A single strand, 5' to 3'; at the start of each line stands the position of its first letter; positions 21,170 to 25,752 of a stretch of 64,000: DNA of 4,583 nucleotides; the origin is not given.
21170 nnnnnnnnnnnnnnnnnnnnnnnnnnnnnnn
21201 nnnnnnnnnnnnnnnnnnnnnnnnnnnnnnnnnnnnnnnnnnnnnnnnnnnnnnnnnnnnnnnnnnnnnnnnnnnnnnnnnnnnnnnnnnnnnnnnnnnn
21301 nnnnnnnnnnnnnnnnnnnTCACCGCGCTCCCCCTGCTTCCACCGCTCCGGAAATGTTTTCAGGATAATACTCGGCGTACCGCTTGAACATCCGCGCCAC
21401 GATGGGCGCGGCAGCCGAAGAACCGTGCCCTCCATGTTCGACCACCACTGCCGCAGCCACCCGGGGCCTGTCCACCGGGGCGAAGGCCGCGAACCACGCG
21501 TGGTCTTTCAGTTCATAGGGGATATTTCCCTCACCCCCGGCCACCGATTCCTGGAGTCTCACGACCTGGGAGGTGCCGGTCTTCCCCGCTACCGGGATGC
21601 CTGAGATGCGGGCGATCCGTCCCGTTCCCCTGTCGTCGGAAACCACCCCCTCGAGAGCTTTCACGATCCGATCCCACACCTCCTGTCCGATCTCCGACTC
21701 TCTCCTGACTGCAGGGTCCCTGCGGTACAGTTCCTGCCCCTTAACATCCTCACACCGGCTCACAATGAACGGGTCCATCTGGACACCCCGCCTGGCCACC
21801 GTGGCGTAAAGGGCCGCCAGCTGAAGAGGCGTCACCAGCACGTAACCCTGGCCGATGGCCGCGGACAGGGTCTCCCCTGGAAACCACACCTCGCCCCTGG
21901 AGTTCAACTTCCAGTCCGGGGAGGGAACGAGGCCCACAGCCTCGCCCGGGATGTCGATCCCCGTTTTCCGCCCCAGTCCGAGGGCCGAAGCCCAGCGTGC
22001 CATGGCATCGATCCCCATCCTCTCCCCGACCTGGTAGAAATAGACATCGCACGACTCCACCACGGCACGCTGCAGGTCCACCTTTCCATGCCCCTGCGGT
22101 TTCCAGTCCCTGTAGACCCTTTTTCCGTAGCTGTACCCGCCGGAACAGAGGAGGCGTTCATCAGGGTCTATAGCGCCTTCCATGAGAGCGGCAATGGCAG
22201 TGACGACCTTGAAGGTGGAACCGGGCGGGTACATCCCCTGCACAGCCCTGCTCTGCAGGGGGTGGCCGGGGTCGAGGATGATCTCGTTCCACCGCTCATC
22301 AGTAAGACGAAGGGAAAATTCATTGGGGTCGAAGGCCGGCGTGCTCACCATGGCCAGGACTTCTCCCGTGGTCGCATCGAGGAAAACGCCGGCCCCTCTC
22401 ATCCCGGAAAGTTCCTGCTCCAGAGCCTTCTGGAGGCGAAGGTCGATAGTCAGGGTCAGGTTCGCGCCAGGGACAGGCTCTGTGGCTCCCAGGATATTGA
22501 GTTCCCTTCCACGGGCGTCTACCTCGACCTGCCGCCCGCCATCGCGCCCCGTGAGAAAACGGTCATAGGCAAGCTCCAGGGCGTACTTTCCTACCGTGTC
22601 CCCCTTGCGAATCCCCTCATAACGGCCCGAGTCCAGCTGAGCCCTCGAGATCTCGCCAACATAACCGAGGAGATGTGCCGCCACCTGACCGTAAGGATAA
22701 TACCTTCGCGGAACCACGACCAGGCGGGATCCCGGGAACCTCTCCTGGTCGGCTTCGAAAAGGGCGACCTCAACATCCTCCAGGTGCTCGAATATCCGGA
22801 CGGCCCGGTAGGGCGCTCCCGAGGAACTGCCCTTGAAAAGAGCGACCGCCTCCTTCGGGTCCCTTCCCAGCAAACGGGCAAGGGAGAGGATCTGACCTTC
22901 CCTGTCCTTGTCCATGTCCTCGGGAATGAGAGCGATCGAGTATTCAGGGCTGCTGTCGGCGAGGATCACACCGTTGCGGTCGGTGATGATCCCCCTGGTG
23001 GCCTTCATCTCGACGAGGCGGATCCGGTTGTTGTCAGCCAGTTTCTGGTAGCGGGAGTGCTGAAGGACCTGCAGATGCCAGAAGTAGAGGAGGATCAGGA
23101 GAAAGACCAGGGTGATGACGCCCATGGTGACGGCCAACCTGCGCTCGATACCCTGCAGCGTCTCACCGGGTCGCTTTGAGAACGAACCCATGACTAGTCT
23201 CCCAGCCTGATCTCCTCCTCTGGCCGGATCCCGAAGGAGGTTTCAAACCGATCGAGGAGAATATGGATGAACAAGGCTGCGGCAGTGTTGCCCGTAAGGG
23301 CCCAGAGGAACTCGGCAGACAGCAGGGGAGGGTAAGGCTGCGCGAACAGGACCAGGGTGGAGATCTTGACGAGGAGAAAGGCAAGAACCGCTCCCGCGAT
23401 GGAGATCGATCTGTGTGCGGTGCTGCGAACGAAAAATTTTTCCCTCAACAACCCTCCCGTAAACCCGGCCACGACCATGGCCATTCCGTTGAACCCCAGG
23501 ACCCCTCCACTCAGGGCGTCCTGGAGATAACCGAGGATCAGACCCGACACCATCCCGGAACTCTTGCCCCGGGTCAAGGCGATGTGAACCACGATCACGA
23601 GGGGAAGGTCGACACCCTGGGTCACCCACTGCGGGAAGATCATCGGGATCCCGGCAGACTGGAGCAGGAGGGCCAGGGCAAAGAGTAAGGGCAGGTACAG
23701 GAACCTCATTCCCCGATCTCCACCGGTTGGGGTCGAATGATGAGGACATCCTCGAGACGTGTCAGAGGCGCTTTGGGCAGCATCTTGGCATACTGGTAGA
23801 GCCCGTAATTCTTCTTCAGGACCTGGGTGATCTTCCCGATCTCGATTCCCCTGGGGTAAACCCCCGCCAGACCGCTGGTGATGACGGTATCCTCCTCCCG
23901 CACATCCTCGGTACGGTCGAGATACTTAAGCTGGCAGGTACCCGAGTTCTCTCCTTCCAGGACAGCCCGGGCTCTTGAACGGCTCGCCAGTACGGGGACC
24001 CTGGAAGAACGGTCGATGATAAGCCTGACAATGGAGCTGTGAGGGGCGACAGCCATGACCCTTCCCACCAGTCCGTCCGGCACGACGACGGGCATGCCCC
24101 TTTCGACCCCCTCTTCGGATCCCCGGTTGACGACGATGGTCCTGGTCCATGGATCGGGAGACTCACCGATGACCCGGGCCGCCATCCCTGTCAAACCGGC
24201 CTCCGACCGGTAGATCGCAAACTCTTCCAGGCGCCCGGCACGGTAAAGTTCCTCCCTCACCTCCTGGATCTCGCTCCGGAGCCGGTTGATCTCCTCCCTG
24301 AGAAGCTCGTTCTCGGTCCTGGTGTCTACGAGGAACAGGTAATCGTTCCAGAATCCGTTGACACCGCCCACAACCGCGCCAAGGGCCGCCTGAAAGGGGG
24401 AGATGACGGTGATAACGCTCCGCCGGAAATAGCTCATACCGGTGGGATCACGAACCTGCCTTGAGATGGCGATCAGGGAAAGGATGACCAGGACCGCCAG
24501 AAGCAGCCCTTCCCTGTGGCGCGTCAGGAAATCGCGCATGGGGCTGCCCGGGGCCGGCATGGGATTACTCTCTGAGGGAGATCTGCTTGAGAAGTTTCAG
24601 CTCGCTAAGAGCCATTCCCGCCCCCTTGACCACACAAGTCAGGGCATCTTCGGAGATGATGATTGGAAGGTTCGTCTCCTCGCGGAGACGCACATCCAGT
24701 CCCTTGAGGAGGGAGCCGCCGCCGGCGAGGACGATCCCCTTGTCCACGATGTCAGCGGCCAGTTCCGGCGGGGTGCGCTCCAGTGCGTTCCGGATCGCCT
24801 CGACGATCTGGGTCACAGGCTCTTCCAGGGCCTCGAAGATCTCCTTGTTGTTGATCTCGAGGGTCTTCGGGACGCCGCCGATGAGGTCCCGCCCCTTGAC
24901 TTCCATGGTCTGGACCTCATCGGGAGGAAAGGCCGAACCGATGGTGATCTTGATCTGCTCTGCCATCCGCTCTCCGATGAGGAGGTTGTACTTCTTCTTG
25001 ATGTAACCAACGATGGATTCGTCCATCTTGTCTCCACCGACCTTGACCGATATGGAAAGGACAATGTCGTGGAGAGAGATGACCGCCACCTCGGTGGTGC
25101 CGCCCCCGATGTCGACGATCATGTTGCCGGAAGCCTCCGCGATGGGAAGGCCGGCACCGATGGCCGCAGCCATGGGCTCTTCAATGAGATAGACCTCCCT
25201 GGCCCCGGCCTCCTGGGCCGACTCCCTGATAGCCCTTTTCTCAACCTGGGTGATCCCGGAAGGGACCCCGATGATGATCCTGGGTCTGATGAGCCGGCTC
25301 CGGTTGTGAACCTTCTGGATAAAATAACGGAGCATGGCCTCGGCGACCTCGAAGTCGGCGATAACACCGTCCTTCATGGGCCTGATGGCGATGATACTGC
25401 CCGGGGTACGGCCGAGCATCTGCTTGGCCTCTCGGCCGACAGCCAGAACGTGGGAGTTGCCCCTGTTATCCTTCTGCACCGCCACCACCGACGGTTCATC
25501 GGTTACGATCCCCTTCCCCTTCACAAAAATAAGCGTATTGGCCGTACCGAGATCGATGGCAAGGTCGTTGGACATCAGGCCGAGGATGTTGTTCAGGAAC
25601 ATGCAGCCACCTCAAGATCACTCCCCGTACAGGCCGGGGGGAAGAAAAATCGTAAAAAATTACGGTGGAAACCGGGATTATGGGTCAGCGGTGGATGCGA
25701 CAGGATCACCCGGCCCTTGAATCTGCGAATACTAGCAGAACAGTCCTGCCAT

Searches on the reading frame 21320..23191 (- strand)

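Call 81: search_protein_families(library=pfam, proteins=[window:21320-23191:-], max_evalue=0.00001)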
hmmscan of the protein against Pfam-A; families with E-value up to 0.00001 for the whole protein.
window:21320-23191:- (623 aa): 2 families
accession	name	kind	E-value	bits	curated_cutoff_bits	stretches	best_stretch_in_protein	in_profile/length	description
PF00905.27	Transpeptidase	-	3.1e-73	247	22.1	1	266-602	1-298/299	Penicillin binding protein transpeptidase domain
PF03717.20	PBP_dimer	-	4.9e-41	141.6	24.4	1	63-231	3-176/180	Penicillin-binding Protein dimerisation domain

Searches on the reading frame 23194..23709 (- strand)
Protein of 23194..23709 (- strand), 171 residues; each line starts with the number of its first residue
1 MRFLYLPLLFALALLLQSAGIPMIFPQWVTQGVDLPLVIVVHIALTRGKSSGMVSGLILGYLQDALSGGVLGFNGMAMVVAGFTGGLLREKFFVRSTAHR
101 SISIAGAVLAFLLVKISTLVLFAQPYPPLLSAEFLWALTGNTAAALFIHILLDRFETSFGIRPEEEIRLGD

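Call 81: search_protein_families(library=pfam, proteins=[window:23194-23709:-], max_evalue=0.00001)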
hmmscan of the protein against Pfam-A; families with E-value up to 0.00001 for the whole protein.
window:23194-23709:- (171 aa): 1 family
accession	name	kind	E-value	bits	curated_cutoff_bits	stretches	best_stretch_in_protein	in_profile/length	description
PF04093.17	MreD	-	3.8e-08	34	24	1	2-122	6-122/158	rod shape-determining protein MreD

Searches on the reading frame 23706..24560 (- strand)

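Call 81: search_protein_families(library=pfam, proteins=[window:23706-24560:-], max_evalue=0.00001)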
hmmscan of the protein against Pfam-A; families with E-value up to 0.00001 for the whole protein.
window:23706-24560:- (284 aa): 1 family
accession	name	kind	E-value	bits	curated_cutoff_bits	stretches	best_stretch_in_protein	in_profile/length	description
PF04085.20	MreC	-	4.8e-48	163.1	28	1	130-275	1-146/147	Rod shape-determining protein MreC, barrel core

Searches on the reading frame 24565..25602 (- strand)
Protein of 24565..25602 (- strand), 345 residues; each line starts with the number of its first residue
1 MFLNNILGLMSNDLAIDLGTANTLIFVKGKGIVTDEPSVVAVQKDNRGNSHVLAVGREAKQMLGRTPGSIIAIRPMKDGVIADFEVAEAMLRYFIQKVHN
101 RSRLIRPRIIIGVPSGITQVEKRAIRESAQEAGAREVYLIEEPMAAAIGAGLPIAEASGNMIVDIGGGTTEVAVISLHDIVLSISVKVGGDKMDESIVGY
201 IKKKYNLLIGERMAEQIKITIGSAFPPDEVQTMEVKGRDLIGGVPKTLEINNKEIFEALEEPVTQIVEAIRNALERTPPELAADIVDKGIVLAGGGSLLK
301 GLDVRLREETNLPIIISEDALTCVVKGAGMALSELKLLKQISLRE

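Call 81: search_protein_families(library=pfam, proteins=[window:24565-25602:-], max_evalue=0.00001)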
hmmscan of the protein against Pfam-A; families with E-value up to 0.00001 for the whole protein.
window:24565-25602:- (345 aa): 6 families
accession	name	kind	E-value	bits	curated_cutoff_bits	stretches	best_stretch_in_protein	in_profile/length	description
PF06723.19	MreB_Mbl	-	7.6e-150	498.7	27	1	12-339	2-326/327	MreB/Mbl protein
PF00022.25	Actin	-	6.4e-14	51.8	27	1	33-204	27-190/410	Actin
PF00012.26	HSP70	-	1.6e-11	43.6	20.6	1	109-206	136-239/599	Hsp70 protein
PF14450.12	FtsA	-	7.9e-10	39.6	31.8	1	162-319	2-112/127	Cell division protein FtsA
PF11104.14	PilM_2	-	5.1e-07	29.4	27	0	151-219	172-235/340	Type IV pilus assembly protein PilM;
PF25216.1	Volactin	-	7.8e-06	26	35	0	48-328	54-317/321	Volactin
